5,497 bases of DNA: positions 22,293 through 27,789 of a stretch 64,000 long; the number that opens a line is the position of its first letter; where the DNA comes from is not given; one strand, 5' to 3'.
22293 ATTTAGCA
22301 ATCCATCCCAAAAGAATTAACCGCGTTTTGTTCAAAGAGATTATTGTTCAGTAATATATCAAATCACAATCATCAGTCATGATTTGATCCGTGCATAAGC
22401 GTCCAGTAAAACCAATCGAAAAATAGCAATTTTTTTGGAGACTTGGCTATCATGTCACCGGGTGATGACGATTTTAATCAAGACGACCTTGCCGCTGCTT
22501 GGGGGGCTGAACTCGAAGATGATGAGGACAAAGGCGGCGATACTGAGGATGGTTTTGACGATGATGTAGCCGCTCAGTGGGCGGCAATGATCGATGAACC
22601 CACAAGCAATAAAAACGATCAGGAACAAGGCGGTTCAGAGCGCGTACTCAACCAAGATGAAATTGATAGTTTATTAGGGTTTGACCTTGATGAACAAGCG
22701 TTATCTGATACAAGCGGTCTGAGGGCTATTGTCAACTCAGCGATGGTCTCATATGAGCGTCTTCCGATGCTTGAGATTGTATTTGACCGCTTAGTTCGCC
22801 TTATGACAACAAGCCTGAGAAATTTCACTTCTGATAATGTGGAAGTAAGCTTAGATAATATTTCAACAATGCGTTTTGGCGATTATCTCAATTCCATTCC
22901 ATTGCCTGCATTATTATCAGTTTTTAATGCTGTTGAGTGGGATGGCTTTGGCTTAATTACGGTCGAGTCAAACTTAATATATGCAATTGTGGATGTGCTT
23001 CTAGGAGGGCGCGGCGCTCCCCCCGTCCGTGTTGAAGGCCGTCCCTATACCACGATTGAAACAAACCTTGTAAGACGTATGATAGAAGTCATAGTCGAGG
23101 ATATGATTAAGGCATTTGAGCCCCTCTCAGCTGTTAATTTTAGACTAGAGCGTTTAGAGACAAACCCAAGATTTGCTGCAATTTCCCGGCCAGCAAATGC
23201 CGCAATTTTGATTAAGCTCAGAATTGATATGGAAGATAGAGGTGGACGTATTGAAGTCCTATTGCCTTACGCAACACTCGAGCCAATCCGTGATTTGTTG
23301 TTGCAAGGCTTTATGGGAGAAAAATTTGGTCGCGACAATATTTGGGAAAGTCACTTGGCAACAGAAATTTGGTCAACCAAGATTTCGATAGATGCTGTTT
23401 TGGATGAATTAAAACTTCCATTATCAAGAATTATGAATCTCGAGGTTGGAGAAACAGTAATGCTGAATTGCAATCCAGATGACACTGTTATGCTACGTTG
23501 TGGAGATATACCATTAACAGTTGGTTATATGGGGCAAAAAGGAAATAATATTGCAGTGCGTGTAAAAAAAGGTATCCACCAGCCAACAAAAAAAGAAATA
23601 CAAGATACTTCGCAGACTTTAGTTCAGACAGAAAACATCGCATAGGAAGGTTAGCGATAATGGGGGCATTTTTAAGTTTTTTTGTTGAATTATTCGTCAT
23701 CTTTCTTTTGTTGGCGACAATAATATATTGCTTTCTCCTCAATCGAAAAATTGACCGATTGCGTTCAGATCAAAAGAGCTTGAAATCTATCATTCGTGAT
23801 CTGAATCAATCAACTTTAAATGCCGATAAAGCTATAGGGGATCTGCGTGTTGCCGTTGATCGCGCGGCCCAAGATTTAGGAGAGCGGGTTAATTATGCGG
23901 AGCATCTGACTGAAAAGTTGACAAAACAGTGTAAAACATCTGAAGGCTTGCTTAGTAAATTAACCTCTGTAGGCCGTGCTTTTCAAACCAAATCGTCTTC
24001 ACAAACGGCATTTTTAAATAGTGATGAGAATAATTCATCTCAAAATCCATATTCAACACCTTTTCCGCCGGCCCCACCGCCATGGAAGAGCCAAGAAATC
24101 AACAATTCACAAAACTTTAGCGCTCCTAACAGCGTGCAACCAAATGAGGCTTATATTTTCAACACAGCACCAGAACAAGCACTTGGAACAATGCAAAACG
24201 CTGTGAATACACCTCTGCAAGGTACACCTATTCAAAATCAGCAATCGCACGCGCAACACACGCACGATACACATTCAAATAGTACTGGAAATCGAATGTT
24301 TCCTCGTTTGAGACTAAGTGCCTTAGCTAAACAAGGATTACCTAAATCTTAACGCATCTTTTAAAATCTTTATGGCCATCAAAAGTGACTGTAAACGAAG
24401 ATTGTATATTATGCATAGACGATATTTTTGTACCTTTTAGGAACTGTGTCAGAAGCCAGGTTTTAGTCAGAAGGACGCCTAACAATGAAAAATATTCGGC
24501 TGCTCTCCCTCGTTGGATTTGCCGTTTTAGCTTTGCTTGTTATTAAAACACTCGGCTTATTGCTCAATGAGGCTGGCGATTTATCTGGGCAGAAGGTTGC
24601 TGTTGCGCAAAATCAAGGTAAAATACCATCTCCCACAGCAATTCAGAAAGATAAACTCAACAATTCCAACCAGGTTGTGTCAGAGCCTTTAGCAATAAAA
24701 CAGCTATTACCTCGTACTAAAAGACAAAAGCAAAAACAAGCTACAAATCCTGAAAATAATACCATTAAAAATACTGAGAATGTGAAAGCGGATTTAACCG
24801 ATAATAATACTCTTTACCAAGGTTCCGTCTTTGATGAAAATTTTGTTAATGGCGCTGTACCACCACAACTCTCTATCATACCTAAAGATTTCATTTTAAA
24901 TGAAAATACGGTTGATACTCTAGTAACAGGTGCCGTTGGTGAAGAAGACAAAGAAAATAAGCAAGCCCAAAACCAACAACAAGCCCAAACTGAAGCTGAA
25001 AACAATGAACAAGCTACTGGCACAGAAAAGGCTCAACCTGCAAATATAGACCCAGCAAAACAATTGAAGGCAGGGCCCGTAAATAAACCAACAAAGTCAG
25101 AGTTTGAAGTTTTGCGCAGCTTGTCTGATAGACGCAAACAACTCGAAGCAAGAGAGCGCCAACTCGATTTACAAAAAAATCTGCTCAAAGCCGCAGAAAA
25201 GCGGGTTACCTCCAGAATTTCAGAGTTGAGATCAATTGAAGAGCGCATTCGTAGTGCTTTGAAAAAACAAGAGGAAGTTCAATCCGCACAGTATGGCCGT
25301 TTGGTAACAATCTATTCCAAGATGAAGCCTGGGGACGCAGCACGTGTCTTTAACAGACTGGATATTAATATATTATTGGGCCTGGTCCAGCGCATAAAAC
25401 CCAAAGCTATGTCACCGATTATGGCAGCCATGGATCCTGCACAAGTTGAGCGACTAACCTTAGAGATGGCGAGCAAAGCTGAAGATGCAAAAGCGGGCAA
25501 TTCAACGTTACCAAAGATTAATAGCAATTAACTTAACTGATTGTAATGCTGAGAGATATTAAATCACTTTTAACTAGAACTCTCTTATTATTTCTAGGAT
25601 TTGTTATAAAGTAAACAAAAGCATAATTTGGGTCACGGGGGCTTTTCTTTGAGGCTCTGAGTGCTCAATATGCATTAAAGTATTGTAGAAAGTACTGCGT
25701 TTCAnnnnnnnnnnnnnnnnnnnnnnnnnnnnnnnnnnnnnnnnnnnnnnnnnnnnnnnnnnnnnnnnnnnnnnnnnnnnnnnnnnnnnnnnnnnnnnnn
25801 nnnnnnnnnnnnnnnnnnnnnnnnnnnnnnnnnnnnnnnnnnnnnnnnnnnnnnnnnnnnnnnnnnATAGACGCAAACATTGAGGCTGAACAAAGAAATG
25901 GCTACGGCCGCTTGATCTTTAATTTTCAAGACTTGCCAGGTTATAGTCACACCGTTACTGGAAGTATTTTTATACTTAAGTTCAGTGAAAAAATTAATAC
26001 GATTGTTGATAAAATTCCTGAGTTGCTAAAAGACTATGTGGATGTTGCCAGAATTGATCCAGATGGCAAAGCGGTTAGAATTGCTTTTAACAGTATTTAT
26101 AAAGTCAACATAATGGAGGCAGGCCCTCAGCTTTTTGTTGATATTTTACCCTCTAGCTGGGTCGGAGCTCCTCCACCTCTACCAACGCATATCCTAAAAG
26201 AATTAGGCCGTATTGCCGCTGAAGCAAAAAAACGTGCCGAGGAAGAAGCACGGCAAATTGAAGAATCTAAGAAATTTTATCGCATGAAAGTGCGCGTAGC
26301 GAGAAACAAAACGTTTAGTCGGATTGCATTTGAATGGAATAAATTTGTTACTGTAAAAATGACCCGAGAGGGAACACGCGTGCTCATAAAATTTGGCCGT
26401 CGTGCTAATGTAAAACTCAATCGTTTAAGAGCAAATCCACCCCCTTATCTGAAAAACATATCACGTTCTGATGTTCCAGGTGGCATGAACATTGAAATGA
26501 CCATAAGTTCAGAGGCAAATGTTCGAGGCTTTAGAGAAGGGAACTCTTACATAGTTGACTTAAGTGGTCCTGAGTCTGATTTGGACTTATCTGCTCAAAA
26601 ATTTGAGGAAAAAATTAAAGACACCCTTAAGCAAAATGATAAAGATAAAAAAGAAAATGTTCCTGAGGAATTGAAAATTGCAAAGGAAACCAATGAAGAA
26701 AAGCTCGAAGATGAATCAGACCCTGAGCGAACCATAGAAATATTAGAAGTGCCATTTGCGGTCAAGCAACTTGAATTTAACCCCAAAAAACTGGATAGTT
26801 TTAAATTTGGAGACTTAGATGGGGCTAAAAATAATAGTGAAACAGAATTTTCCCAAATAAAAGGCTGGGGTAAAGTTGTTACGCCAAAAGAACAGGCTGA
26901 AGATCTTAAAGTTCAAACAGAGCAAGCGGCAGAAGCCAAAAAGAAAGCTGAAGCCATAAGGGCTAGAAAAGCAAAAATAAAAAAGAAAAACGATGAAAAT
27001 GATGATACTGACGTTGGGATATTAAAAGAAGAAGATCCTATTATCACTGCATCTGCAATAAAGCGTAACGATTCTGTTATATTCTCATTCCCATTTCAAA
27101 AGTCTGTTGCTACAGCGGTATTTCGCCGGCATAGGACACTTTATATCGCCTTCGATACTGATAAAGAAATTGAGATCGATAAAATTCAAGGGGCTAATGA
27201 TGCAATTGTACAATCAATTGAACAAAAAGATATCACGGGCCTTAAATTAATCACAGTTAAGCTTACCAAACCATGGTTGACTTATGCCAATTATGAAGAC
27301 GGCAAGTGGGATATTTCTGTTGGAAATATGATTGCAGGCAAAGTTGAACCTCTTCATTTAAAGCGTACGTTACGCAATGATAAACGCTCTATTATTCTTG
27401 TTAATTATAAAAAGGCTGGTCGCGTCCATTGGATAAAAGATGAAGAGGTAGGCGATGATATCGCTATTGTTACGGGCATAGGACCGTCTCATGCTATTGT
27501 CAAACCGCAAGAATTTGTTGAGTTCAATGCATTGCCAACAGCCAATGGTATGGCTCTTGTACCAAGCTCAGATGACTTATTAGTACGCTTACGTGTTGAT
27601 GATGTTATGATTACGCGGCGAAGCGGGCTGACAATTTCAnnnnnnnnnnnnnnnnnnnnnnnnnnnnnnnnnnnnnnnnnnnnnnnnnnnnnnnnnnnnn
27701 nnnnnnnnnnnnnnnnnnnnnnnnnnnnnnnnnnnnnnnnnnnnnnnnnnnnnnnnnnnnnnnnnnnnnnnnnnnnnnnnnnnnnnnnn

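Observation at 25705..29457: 1250-aa exported repeat/TPR-like protein as terminal gene of the fliL-fliM unit: candidate undescribed periplasmic flagellar scaffold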

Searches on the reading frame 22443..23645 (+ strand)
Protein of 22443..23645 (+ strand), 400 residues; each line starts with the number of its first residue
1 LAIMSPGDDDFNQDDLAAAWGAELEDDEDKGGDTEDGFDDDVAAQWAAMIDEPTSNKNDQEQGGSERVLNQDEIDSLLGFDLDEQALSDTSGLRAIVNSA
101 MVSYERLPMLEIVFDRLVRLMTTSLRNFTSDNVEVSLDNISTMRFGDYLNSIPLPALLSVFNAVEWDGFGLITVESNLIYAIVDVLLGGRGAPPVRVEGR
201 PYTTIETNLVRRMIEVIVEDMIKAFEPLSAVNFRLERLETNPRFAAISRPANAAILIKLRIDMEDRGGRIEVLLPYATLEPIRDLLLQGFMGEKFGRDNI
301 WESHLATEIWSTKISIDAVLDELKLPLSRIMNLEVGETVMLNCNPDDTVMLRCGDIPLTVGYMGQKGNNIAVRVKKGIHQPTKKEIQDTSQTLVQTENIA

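Call 3: search_protein_families(library=pfam, proteins=[window:22443-23645:+], max_evalue=0.01)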
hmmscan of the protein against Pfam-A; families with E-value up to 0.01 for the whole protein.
window:22443-23645:+ (400 aa): 2 families
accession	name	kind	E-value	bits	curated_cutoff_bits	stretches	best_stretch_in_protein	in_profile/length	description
PF02154.20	FliM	-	1.2e-64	218.2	27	1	96-286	3-192/192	Flagellar motor switch protein FliM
PF01052.25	FliMN_C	-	1.5e-15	57.3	23.8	1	308-376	2-70/73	Type III flagellar switch regulator (C-ring) FliN C-term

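Call 4: search_protein_families(library=ncbifam, proteins=[window:22443-23645:+], max_evalue=0.01)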
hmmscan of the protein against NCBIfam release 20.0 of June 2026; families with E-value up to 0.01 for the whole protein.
window:22443-23645:+ (400 aa): 2 families
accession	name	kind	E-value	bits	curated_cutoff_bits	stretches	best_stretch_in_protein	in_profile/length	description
TIGR01397.1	fliM_switch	equivalog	5.2e-93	311.7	219.6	1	67-378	1-319/320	flagellar motor switch protein FliM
NF005194.1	PRK06666.1-5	equivalog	3.5e-09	36.3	206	1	165-376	111-324/327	flagellar motor switch protein FliM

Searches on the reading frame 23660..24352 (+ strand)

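Call 3: search_protein_families(library=pfam, proteins=[window:23660-24352:+], max_evalue=0.01)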
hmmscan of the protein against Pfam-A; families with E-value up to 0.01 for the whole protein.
window:23660-24352:+ (230 aa): 1 family
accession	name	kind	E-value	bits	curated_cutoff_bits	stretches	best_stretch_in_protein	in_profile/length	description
PF20072.4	DUF6468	-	3.3e-16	59.6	26.9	1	34-107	1-74/76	Domain of unknown function (DUF6468)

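Call 4: search_protein_families(library=ncbifam, proteins=[window:23660-24352:+], max_evalue=0.01)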
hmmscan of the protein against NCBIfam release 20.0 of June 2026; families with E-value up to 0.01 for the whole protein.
window:23660-24352:+ (230 aa): 0 families

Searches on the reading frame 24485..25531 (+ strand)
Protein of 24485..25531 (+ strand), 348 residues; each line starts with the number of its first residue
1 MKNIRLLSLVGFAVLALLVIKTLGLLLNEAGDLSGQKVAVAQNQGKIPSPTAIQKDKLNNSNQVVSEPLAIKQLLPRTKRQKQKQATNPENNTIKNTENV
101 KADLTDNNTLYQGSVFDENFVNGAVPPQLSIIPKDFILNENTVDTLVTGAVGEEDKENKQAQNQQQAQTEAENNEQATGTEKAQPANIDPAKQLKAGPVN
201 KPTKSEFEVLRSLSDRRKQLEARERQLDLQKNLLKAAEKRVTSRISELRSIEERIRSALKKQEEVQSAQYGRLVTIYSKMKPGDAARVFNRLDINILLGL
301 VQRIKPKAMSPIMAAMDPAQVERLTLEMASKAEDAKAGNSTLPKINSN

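Call 3: search_protein_families(library=pfam, proteins=[window:24485-25531:+], max_evalue=0.01)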
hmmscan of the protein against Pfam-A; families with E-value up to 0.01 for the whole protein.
window:24485-25531:+ (348 aa): 2 families
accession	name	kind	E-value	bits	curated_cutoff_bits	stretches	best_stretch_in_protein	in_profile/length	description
PF20663.3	COG4_N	-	0.0092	16.5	27.3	0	205-268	20-82/107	Conserved oligomeric Golgi complex subunit 4, N-terminal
PF03448.22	MgtE_N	-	0.0093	16.9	25.9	0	275-324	44-93/102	MgtE intracellular N domain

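Call 4: search_protein_families(library=ncbifam, proteins=[window:24485-25531:+], max_evalue=0.01)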
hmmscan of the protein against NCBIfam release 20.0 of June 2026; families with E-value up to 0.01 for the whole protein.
window:24485-25531:+ (348 aa): 1 family
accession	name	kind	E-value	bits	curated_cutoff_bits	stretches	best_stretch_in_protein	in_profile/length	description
NF047368.1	collar_FlbB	equivalog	0.0019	18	110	1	211-296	67-151/193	periplasmic-type flagellar collar protein FlbB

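Call 84: search_protein_families(library=pfam, alignment_id=A4, max_evalue=0.01)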
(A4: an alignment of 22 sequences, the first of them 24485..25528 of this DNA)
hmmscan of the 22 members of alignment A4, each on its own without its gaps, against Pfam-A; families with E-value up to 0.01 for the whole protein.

A. member 1, window:24485-25528:+ (348 aa): 2 families
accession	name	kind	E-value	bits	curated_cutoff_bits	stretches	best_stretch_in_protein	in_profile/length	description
PF20663.3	COG4_N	-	0.0092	16.5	27.3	0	205-268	20-82/107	Conserved oligomeric Golgi complex subunit 4, N-terminal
PF03448.22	MgtE_N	-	0.0093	16.9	25.9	0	275-324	44-93/102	MgtE intracellular N domain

B. families by the number of members that match (of 22 scanned): 11 families
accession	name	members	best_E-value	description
PF03448.22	MgtE_N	19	9e-07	MgtE intracellular N domain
PF12072.13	RNase_Y_N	3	0.00082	RNase Y N-terminal region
PF12128.14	DUF3584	1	0.0003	Protein of unknown function (DUF3584)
PF23379.1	DUF7096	1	0.00093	Domain of unknown function (DUF7096)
PF18599.6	LCIB_C_CA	1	0.0018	Limiting CO2-inducible proteins B/C beta carbonyic anhydrases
PF14842.11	FliG_N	1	0.0019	FliG N-terminal domain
PF20537.3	DUF6752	1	0.0025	Domain of unknown function (DUF6752)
PF04889.17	Cwf_Cwc_15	1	0.0051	Cwf15/Cwc15 cell cycle control protein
PF07996.16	T4SS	1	0.0058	Type IV secretion system proteins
PF02601.20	Exonuc_VII_L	1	0.0079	Exonuclease VII, large subunit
PF20663.3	COG4_N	1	0.0092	Conserved oligomeric Golgi complex subunit 4, N-terminal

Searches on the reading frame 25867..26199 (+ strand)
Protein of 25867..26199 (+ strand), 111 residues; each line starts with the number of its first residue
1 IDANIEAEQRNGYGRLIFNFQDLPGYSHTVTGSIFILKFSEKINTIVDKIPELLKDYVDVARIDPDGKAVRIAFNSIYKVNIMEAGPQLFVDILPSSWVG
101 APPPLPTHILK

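Call 31: search_protein_families(library=pfam, proteins=[window:25867-26199:+], max_evalue=10)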
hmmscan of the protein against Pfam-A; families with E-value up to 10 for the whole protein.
window:25867-26199:+ (111 aa): 2 families
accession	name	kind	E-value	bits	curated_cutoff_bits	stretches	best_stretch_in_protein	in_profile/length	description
PF17987.7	PMT2_N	-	0.032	14.8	27.8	1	31-81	54-103/125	Phosphoethanolamine N-methyltransferase 2 N-terminal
PF13066.11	DUF3929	-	0.11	13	25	1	44-82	23-61/64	Protein of unknown function (DUF3929)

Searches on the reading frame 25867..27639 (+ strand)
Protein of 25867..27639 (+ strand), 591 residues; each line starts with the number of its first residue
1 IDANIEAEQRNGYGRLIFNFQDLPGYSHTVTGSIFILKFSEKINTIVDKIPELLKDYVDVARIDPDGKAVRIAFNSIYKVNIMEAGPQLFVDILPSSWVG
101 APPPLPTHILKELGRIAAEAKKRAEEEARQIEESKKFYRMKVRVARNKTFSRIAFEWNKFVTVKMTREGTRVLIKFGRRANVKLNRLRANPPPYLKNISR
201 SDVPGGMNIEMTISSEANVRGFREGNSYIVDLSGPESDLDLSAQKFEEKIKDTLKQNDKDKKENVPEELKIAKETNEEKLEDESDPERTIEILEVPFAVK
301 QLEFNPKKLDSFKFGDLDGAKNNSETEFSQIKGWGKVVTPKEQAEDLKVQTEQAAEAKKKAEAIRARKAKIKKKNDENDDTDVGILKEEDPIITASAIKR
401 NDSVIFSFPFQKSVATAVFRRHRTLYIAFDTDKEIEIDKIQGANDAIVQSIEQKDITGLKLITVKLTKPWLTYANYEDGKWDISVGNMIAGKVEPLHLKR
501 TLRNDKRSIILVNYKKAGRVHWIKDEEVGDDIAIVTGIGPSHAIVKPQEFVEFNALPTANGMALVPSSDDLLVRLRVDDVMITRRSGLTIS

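Call 61: predict_structure(alignment_id=A2)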
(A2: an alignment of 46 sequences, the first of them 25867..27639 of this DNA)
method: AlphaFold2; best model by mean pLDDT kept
length: 591 residues; sequences in the alignment: 46
mean_pLDDT: 84.7   pTM: 0.42
mean pLDDT of the five models: 84.7, 83.7, 83.7, 82.9, 82.8
residues with pLDDT >= 90: 405; 70-90: 74; 50-70: 27; < 50: 85
segments of 3 or more residues with pLDDT < 50: 260-302, 312-336, 372-387
pLDDT, mean of each block of 10 residues (from residue 1): 96 97 97 97 97 98 98 98 97 97 95 93 89 81 94 95 96 97 95 96 96 96 96 80 75 63 42 38 41 43 54 43 38 50 85 87 73 45 50 94 95 96 97 95 88 96 97 96 93 94 94 97 95 96 96 97 97 96 94 73
secondary structure, 60 per line:
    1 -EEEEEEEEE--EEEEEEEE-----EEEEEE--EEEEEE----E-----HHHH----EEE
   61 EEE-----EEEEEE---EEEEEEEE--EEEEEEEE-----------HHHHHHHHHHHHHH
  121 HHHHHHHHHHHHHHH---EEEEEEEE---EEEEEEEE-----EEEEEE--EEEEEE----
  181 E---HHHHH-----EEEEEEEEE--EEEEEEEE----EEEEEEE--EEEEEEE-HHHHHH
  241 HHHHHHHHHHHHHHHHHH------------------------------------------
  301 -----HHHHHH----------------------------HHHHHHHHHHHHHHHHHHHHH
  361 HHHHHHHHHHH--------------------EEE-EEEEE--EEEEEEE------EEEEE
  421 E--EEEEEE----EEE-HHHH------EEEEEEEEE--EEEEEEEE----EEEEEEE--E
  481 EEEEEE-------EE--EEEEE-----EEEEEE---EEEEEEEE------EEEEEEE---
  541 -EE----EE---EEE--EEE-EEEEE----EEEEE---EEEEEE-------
elements in order: E2-10 E13-20 E26-31 E34-39 H50-53 E58-63 E69-74 E78-85 E88-95 H107-135 E139-146 E150-157 E163-168 E171-176 H185-189 E195-203 E206-213 E218-224 E227-233 H235-258 H306-311 H340-371 E392-394 E396-400 E403-409 E416-421 E424-429 E434-436 H438-441 E448-456 E459-466 E471-477 E480-486 E498-502 E508-513 E517-524 E531-537 E553-555 E558-560 E562-566 E571-575 E579-584

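Call 66: fold_search(model_id=the predicted structure, library=pdb)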
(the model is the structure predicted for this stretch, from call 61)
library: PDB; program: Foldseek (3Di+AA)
matches with E <= 10: 391; with E <= 0.001: 1
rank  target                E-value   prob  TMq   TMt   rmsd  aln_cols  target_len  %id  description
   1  3jc8_Qa               4.4e-04  1.00  0.14  0.19  20.3       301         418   11  Architectural model of the type IVa pilus machine in a piliated state (released 2016-03-16)
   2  7qgg_J                8.4e-03  0.69  0.08  0.19  20.5       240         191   12  Neuronal RNA granules are ribosome complexes stalled at the pre-translocation state (released 2022-10-26)
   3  4bin                  3.0e-02  1.00  0.15  0.24   3.9       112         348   13  Crystal structure of the E. coli N-acetylmuramoyl-L-alanine amidase AmiC (released 2013-08-21)
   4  7qiw_K                4.3e-02  0.35  0.07  0.18  20.3       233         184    9  Specific features and methylation sites of a plant ribosome. 60S ribosomal subunit. (released 2022-07-13)
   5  7oyd_H                6.0e-02  0.38  0.07  0.19  20.4       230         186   12  Cryo-EM structure of a rabbit 80S ribosome with zebrafish Dap1b (released 2022-07-20)
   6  7oyc_H1               7.0e-02  0.30  0.07  0.18  20.6       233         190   12  Cryo-EM structure of the Xenopus egg 80S ribosome (released 2022-07-20)
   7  9hcj_R0               7.0e-02  0.03  0.05  0.03  38.0       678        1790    7  D. discoideum nuclear pore complex (released 2024-12-25)
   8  7ls1_C1               9.3e-02  0.33  0.08  0.19  20.1       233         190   12  80S ribosome from mouse bound to eEF2 (Class II) (released 2021-11-03)
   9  8jkt_B                9.8e-02  0.10  0.08  0.06  16.0       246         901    8  Crystal structure of feline aminopeptidase N ectodomain (released 2024-06-05)
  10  6swa_H                1.0e-01  0.33  0.08  0.20  21.1       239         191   11  Mus musculus brain neocortex ribosome 60S bound to Ebp1 (released 2020-09-30)
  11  7oya_H1               1.1e-01  0.30  0.08  0.20  20.1       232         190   10  Cryo-EM structure of the 1 hpf zebrafish embryo 80S ribosome (released 2022-07-13)
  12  5xxb_H                1.1e-01  0.25  0.08  0.19  20.0       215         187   10  Large subunit of Toxoplasma gondii ribosome (released 2017-08-30)
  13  8jkt_A                1.2e-01  0.10  0.08  0.06  16.0       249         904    8  Crystal structure of feline aminopeptidase N ectodomain (released 2024-06-05)
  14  9uep_C                1.3e-01  0.08  0.08  0.06  16.1       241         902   10  The structure of FIPV RBD and cat APN complex (released 2026-01-07)
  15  5zs6_A                1.4e-01  0.99  0.11  0.50  13.0       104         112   10  Dodecameric structure of a small Heat Shock Protein from Mycobacterium marinum M: Form-2 (released 2019-01-30)
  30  4aqz_MODEL_1_A        2.5e-01  0.98  0.14  0.52   7.9       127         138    9  B2 domain of Neisseria meningitidis Pilus assembly protein PilQ (released 2012-10-17)
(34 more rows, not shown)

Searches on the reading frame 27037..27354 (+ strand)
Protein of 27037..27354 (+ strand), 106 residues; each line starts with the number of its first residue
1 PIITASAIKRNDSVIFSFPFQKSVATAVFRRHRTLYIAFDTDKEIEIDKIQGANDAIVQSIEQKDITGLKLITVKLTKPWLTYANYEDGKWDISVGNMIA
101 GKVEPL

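Call 31: search_protein_families(library=pfam, proteins=[window:27037-27354:+], max_evalue=10)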
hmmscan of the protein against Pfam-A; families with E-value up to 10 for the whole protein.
window:27037-27354:+ (106 aa): 1 family
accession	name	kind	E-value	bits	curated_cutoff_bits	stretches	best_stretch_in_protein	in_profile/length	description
PF12965.13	DUF3854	-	0.057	13.8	23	1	28-67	65-105/130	Domain of unknown function (DUF3854)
